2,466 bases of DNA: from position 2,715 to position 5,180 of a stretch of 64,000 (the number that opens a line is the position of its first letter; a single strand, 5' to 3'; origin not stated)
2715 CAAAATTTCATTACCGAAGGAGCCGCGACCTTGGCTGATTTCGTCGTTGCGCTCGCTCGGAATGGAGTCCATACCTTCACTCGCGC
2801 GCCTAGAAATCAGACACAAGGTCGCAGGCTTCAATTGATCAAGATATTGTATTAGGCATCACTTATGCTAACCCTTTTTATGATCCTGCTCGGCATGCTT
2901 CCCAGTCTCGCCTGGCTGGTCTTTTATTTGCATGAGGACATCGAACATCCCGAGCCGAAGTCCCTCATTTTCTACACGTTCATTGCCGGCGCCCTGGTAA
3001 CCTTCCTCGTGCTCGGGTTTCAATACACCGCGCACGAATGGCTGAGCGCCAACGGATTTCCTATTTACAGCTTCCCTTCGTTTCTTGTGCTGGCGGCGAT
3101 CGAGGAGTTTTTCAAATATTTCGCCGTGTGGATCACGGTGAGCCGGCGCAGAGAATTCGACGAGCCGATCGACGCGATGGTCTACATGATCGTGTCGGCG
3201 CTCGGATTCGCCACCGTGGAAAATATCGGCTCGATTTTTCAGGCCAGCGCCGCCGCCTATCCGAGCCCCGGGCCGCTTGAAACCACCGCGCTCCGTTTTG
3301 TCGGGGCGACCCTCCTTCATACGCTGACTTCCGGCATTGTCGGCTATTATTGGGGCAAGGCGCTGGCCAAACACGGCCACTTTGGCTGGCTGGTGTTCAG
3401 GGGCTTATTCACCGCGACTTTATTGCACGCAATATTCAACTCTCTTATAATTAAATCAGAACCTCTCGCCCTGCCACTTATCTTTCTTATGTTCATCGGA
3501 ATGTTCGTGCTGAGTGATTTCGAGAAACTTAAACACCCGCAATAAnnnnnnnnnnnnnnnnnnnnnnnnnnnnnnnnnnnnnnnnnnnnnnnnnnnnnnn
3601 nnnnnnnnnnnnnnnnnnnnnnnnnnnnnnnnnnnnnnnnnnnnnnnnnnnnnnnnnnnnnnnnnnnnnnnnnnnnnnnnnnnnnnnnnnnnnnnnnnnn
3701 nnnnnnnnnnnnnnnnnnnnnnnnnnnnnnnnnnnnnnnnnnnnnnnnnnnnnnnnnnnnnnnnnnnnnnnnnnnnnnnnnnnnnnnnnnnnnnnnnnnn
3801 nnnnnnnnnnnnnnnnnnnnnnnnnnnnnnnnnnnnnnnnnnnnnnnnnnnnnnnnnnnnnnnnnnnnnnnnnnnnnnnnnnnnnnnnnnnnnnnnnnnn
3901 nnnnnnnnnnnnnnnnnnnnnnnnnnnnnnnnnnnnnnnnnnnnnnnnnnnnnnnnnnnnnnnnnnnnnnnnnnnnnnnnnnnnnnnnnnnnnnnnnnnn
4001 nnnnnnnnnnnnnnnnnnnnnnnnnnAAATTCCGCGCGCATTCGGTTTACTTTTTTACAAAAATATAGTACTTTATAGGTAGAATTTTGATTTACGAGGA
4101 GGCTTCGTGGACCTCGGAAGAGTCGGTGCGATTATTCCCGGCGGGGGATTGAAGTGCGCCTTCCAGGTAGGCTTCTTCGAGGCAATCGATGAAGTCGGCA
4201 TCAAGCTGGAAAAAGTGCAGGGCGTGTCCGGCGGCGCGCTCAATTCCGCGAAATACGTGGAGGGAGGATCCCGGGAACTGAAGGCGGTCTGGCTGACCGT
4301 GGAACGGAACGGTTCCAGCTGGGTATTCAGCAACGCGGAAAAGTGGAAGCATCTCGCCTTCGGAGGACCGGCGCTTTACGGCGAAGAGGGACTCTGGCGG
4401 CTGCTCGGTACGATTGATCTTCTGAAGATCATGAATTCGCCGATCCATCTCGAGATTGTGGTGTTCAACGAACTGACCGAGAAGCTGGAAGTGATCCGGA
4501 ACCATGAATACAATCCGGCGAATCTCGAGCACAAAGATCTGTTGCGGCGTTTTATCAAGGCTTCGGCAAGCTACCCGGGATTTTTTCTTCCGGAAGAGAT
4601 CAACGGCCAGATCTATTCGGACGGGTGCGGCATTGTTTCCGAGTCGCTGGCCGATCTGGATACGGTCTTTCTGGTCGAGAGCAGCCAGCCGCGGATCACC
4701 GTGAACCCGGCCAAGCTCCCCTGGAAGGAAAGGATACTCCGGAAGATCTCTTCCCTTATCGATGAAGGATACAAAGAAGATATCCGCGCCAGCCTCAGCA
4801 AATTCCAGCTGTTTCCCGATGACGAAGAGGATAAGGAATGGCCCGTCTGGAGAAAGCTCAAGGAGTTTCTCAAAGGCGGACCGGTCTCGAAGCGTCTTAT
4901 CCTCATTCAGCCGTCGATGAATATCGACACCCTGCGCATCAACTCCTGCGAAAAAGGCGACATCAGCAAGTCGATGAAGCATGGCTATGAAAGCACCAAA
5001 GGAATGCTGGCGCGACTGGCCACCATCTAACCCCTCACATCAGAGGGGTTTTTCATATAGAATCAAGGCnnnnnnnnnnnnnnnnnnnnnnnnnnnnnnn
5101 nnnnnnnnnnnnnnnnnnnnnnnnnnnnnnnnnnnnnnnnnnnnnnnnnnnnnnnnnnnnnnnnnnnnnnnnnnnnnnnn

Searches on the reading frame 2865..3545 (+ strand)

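Call 28: search_protein_families(library=pfam, proteins=[window:2865-3545:+], max_evalue=0.001)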
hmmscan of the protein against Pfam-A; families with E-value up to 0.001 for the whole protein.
window:2865-3545:+ (226 aa): 1 family
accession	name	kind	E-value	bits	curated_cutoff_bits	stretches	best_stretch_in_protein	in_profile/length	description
PF13367.11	PrsW-protease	-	5.2e-34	117.9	23.5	1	30-214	1-193/196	PrsW family intramembrane metalloprotease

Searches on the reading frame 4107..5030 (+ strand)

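Call 28: search_protein_families(library=pfam, proteins=[window:4107-5030:+], max_evalue=0.001)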
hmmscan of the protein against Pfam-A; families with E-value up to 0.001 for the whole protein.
window:4107-5030:+ (307 aa): 1 family
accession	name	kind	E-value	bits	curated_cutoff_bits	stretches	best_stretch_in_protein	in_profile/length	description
PF01734.28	Patatin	-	4.2e-17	63.4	27.7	1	10-173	3-179/191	Patatin-like phospholipase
